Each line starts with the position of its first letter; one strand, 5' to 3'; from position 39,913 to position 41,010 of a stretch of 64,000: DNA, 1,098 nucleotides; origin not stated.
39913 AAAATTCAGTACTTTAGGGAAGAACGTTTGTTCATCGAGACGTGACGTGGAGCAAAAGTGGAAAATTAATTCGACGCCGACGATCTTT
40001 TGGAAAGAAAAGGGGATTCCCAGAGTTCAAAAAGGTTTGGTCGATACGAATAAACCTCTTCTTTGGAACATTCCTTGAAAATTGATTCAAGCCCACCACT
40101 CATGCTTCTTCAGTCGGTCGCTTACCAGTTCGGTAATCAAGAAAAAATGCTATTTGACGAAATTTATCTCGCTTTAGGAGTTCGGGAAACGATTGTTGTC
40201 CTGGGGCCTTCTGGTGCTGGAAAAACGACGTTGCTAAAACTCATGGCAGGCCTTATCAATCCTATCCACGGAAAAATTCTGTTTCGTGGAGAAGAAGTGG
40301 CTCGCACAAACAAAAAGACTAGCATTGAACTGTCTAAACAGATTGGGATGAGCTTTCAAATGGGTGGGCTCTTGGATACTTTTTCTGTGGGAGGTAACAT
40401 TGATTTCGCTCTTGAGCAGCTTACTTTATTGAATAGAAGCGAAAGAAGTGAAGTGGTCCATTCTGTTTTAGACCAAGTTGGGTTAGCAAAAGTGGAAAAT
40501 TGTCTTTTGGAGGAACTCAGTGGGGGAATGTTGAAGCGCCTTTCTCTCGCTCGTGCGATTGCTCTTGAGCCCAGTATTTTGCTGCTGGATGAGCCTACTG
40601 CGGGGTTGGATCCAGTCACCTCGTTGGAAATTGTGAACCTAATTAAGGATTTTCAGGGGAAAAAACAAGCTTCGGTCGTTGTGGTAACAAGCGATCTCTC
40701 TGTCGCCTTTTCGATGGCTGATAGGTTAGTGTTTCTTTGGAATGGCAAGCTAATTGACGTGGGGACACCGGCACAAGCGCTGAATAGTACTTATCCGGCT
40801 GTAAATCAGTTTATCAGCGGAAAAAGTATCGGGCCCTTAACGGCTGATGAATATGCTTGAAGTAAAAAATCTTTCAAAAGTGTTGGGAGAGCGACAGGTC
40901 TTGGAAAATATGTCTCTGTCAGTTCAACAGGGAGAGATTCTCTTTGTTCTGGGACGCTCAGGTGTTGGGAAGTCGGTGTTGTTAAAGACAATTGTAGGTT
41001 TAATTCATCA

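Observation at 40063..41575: Complementary motif degeneracy in the two tandem MlaF-like ATPases predicts a heterodimer with one dead ATP site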

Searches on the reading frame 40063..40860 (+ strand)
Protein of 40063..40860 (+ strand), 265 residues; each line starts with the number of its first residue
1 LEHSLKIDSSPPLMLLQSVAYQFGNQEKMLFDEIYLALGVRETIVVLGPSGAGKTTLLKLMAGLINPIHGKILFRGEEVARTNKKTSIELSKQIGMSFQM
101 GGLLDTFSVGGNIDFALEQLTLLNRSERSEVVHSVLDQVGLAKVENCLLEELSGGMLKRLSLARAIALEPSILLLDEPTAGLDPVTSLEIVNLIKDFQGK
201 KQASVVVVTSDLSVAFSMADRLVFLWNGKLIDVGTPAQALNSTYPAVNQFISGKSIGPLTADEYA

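Call 3: search_protein_families(library=pfam, proteins=[window:40063-40860:+])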
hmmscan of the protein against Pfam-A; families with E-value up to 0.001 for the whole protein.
window:40063-40860:+ (265 aa): 5 families
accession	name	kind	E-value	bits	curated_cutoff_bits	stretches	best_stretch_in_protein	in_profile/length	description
PF00005.33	ABC_tran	-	8.8e-30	104.5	25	1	34-180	4-137/137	ABC transporter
PF13304.12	AAA_21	-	4e-08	34.1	27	1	150-209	236-297/304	AAA domain, putative AbiEii toxin, Type IV TA system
PF13401.12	AAA_22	-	1.1e-05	26.2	27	1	43-208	7-121/130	AAA domain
PF09818.15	ABC_ATPase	-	0.00013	21.5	23.2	0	183-249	206-270/283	P-loop domain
PF02463.25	SMC_N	-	0.00066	19.6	40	0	46-212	29-201/220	RecF/RecN/SMC N terminal domain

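Call 4: search_protein_families(library=ncbifam, proteins=[window:40063-40860:+])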
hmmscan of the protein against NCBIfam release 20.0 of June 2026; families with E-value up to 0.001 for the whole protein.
window:40063-40860:+ (265 aa): 189 families (the best 25 are shown)
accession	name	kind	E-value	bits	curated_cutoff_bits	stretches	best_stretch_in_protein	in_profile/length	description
TIGR01186.1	proV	subfamily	4e-47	161.1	326.6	1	33-254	11-233/363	betaine/proline/choline family ABC transporter ATP-binding protein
NF008809.0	PRK11831.1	equivalog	1.8e-46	158.6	441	1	20-259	13-252/270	phospholipid ABC transporter ATP-binding protein MlaF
NF040933.2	ABC_arch_GlcV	equivalog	1e-43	149.6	450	1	21-242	12-232/357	glucose ABC transporter ATP-binding protein GlcV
TIGR03265.1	PhnT2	equivalog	3.4e-42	144.9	457.7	1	16-242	7-225/353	putative 2-aminoethylphosphonate ABC transporter ATP-binding protein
TIGR00972.1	3a0107s01c2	equivalog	3.7e-42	144.4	343.2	1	25-254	11-246/248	phosphate ABC transporter ATP-binding protein PstB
TIGR02769.1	nickel_nikE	equivalog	6.4e-42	143.8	332.55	1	24-250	20-249/265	nickel import ATP-binding protein NikE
TIGR02982.1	heterocyst_DevA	subfamily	2.1e-41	141.9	295.8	1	21-230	11-219/220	ABC exporter ATP-binding subunit, DevA family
TIGR04521.1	ECF_ATPase_2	equivalog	3.8e-41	141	330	1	19-242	6-235/279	energy-coupling factor transporter ATPase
TIGR00968.1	3a0106s01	subfamily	7.4e-40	136.9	342.75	1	16-251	3-231/237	sulfate ABC transporter ATP-binding protein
TIGR02673.1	FtsE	equivalog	8.3e-40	136.7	264.85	1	16-228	4-213/214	cell division ATP-binding protein FtsE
TIGR04520.1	ECF_ATPase_1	equivalog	3.8e-39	134.7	315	1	16-242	3-226/269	energy-coupling factor transporter ATPase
NF007480.0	PRK10070.1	equivalog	5e-39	134.3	444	1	35-251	48-265/400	glycine betaine/L-proline ABC transporter ATP-binding protein ProV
NF010068.0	PRK13548.1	equivalog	6.2e-39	133.7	261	1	20-242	10-233/261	heme ABC transporter ATP-binding protein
NF008513.0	PRK11432.1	equivalog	6.7e-39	133.8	496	1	14-239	7-224/351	ferric ABC transporter ATP-binding protein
NF007739.0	PRK10419.1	subfamily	1.7e-38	132.7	354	1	24-246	21-246/268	nickel ABC transporter ATP-binding protein NikE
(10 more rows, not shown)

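Call 5: search_solved_structures(query=window:40063-40860:+, show_alignments=3, max_evalue=1e-20)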
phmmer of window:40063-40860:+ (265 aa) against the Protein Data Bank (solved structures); distinct sequences matched with E-value up to 1e-20: 190 (the best 60 are shown).
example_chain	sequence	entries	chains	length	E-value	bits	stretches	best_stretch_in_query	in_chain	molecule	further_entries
7d06_B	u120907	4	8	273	5.5e-43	150.8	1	17-259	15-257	ABC transporter ATP-binding protein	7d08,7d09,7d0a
6z5u_K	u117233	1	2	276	5.6e-43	150.8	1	17-259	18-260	ABC transporter ATP-binding protein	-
6xbd_I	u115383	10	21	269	3.4e-41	145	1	16-259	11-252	Phospholipid transport system ATP-binding protein MlaF | Organic solvent ABC transporter ATP-binding protein | Toluene tolerance protein Ttg2A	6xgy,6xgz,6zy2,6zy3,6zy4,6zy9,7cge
7cgn_B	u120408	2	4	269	8.9e-41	143.6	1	16-259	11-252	Phospholipid ABC transporter ATP-binding protein MlaF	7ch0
8fed_G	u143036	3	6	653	3.2e-40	141.8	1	22-262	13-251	ABC transporter, ATP-binding protein,Green fluorescent protein chimera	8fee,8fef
8wd9_D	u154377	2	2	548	6.1e-40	140.9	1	29-236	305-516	Probable dipeptide-transport ATP-binding protein ABC transporter DppD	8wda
8j5q_D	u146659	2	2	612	3.1e-39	138.5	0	29-239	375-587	Uncharacterized ABC transporter ATP-binding protein Rv1281c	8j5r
8wdb_D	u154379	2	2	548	4.2e-39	138.1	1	29-236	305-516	Probable dipeptide-transport ATP-binding protein ABC transporter DppD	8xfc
7ch8_I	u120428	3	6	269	2e-38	135.9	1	23-259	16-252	Probable ATP-binding component of ABC transporter | Probable ATP-binding component of ABC transporter,P.aeruginosa Mla F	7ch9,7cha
8j5s_D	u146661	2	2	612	2e-38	135.9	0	29-239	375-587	Uncharacterized ABC transporter ATP-binding protein Rv1281c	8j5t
6ic4_I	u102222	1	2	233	3.6e-38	135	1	21-253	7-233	ABC transporter ATP-binding protein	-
7w01_A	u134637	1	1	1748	1.5e-35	126.5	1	19-235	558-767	Phospholipid-transporting ATPase ABCA3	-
7w02_A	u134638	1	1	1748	1e-34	123.8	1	19-235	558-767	Phospholipid-transporting ATPase ABCA3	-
8s7v_K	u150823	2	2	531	9.5e-34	120.6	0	7-239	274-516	Glycine betaine/carnitine/choline transport ATP-binding protein OpuCA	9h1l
4yms_J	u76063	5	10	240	2.2e-33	119.4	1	19-240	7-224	ABC-type polar amino acid transport system, ATPase component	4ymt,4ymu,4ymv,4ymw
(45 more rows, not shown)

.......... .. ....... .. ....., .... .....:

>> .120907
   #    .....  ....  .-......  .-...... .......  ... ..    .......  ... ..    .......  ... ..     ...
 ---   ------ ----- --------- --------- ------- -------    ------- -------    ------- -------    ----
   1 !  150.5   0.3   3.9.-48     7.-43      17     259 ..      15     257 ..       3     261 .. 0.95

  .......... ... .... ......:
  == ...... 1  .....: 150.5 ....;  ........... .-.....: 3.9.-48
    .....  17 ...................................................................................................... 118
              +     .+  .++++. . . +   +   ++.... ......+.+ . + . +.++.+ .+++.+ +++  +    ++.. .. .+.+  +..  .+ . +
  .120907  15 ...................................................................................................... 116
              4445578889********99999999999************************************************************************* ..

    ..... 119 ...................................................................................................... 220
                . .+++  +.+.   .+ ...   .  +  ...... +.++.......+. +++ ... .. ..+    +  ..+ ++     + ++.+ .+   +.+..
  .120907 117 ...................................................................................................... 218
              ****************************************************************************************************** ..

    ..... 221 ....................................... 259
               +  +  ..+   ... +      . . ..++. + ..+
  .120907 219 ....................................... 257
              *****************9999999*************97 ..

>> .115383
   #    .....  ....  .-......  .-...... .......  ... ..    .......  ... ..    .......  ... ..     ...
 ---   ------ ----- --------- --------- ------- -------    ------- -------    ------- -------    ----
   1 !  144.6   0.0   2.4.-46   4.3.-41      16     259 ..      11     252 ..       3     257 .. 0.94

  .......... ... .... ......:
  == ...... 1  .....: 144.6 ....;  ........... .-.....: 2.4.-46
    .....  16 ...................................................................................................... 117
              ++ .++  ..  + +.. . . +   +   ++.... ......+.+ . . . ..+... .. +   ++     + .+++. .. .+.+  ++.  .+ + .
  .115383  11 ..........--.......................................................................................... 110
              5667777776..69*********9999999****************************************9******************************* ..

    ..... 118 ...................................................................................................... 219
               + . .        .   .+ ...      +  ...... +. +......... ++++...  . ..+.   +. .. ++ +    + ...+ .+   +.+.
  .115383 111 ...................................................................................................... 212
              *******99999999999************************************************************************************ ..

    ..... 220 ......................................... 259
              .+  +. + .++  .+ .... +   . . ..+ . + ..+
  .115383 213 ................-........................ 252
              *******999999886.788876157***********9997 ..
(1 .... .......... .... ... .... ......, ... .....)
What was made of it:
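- On Mla/MCE (type VIII) ABC transporter: NBD1: the top PDB hits are MlaF chains, and MceG (8fed) scores E 3e-40 (call 5).
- Checked: The best solved-structure matches are MlaF chains 7d06/6z5u/6xbd (E 5e-43 to 3e-41, call 5).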

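Call 7: find_homologous_proteins(query=window:40063-40860:+, max_evalue=1e-20)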
Query window:40063-40860:+ (265 aa): 3330 proteins with E <= 1e-20 among 8000 candidates; the best 120 are listed.
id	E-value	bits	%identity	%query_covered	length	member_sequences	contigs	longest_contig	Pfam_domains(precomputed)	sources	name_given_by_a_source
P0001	1.2e-154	531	100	95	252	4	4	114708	PF00005.34,PF13401.13,PF13304.13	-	-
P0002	3.9e-74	268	54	96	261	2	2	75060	PF00005.34,PF13401.13,PF13304.13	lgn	-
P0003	7.1e-70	254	50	94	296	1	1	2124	PF00005.34,PF13304.13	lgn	-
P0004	3.6e-69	251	50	96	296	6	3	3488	PF00005.34,PF13304.13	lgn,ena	-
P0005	1.1e-68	250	50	94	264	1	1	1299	PF00005.34,PF13304.13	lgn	-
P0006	1.2e-66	243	50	94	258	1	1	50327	PF00005.34,PF13401.13,PF13304.13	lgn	-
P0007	1.1e-64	237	48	94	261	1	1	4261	PF00005.34,PF13401.13,PF13304.13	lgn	-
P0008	2.1e-64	236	50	91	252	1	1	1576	PF00005.34,PF13304.13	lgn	-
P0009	1.3e-63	233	48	94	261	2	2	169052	PF00005.34,PF02463.26,PF07728.21,PF13304.13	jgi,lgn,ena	-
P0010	1.5e-63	233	48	97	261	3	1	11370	PF00005.34,PF13401.13,PF13304.13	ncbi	-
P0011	7.0e-63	231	46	97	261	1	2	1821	PF00005.34,PF13401.13,PF13304.13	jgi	-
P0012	1.1e-62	230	48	98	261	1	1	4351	PF00005.34,PF13304.13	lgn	-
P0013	1.0e-61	227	48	91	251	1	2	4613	PF00005.34,PF13304.13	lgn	-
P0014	1.3e-61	227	47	94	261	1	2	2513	PF00005.34,PF13401.13,PF07728.21,PF13304.13,PF13191.13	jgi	-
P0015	2.6e-61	226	48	96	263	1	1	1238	PF00005.34,PF13304.13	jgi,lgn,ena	jgi:phospholipid/cholesterol/gamma-HCH transport system ATP-binding protein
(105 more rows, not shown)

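Call 28: find_homologous_proteins(query=A2, max_evalue=1e-20)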
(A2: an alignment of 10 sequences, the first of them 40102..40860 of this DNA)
Query A2 (10 sequences) (252 aa, profile of the alignment): 7582 proteins with E <= 1e-20 among 8000 candidates; the best 120 are listed.
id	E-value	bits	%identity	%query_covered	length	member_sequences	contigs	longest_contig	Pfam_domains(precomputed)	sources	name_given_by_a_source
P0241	3.9e-107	375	41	98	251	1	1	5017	PF00005.34,PF13304.13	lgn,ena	-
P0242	5.4e-107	375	41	98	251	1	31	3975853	PF00005.34,PF13304.13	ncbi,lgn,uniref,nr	ncbi:ABC transporter ATP-binding protein [Bdellovibrio sp. NC01]|uniref:ABC transporter ATP-binding 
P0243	1.1e-104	367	39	98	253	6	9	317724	PF00005.34,PF13304.13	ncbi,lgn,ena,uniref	ncbi:MAG TPA: ABC transporter ATP-binding protein [Bdellovibrio sp.]|uniref:ABC transporter ATP-bind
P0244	4.5e-104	365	41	98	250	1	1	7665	PF00005.34,PF13304.13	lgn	-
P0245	5.0e-104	365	41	98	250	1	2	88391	PF00005.34,PF13304.13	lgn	-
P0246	6.8e-104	365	39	98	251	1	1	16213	PF00005.34,PF13304.13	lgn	-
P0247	2.4e-103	363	40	98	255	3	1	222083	PF00005.34,PF13304.13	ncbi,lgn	-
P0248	3.3e-103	363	41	98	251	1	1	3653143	PF00005.34,PF13304.13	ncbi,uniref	ncbi:ABC transporter ATP-binding protein [Bdellovibrio bacteriovorus]|uniref:ABC transporter ATP-bin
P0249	3.9e-103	362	40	98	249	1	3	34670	PF00005.34,PF13304.13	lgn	-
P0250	4.0e-103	362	40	98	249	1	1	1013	PF00005.34,PF13304.13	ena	-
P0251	5.8e-103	362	40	98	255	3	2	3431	PF00005.34,PF13304.13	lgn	-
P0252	1.3e-102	361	41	98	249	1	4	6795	PF00005.34,PF13304.13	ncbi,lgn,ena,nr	ncbi:MAG TPA: ABC transporter ATP-binding protein [Bdellovibrio sp.]|nr:ABC transporter ATP-binding 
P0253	1.6e-102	360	39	98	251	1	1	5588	PF00005.34,PF13304.13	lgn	-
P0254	1.7e-102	360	41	98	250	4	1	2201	PF00005.34,PF13304.13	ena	-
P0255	1.8e-102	360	41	98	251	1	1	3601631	PF00005.34,PF13304.13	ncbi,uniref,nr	ncbi:ABC transporter ATP-binding protein [Bdellovibrio sp. 22V]|uniref:ABC transporter ATP-binding p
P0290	2.4e-101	357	40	98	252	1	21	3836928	PF00005.34,PF13304.13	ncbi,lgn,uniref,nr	ncbi:ABC transporter ATP-binding protein [Bdellovibrio bacteriovorus]|uniref:ABC transporter, ATP-bi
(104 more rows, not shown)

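Call 45: search_protein_representatives(alignment_id=A3)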
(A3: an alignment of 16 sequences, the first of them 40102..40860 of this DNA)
Query: 16 sequences, 259 profile positions. Proteins with E-value up to 0.001 (for the whole library): 1095644; up to 1e-10: 546023; up to 1e-30: 81071. The best 150 are listed.
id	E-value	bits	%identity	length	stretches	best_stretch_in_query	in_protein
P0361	8.5e-131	451.6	-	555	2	6-250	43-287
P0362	2.7e-123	427.0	-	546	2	5-247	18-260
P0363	1.3e-122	424.7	-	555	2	5-253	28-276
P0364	2.9e-120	417.0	-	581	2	5-246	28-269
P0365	2.5e-114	397.6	-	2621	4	21-231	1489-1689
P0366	1.3e-101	355.9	-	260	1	6-256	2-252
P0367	3.6e-98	344.6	-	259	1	3-256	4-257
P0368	3.3e-94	331.7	-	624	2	22-246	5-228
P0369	8.7e-93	327.0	-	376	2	9-188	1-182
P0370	4.8e-92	324.6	-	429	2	5-249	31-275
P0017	6.5e-92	324.1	-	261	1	2-256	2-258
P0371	4.0e-90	318.3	-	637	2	7-219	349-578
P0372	2.3e-89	315.7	-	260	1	5-254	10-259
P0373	1.3e-88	313.3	-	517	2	10-241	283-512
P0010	1.0e-87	310.3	-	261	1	3-257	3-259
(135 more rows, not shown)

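Call 47: find_encoding_contigs(protein=P0361, flank=5000, max_places=2)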
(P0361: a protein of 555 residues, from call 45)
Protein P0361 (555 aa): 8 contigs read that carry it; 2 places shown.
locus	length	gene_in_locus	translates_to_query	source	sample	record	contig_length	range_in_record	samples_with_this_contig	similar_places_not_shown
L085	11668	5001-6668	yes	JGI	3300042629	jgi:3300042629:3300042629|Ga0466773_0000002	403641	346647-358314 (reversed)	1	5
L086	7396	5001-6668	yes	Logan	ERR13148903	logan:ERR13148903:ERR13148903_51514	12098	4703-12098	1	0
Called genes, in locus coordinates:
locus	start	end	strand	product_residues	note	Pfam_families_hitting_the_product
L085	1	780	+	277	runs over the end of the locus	PF04085:MreC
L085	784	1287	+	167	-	-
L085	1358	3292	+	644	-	PF03717:PBP_dimer, PF00905:Transpeptidase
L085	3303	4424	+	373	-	PF01098:FTSW_RODA_SPOVE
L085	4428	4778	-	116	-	PF00085:Thioredoxin, PF13098:Thioredoxin_2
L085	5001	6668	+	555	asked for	PF02463:SMC_N (faint), PF03193:RsgA_GTPase (faint), PF00005:ABC_tran, PF13191:AAA_16 (faint), PF13401:AAA_22 (faint), PF13555:AAA_29 (faint), PF13304:AAA_21 (weak), PF00005:ABC_tran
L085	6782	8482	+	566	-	PF00171:Aldedh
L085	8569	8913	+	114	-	PF03819:MazG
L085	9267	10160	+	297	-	PF00294:PfkB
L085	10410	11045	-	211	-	PF13263:PHP_C (weak)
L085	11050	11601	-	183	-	PF04186:FxsA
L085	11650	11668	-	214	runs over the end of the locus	PF00923:TAL_FSA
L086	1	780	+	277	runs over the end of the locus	PF04085:MreC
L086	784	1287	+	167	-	-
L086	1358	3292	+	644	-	PF03717:PBP_dimer, PF00905:Transpeptidase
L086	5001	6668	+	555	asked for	PF02463:SMC_N (faint), PF03193:RsgA_GTPase (faint), PF00005:ABC_tran, PF13191:AAA_16 (faint), PF13401:AAA_22 (faint), PF13555:AAA_29 (faint), PF13304:AAA_21 (weak), PF00005:ABC_tran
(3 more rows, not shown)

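Call 57: list_cluster_members(proteins=[P0290, L013:7001-7732:+])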
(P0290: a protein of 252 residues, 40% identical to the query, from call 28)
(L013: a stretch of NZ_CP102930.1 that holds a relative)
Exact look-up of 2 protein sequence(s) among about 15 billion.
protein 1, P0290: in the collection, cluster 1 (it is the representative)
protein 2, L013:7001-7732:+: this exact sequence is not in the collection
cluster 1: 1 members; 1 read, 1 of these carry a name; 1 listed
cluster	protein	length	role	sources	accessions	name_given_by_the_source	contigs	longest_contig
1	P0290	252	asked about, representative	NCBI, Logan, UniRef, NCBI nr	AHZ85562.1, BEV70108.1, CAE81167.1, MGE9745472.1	ABC transporter ATP-binding protein [Bdellovibrio bacteriovorus] | ABC transporter, ATP-binding protein n=1 Tax=Bdellovibrio bacteriovorus (strain ATCC ...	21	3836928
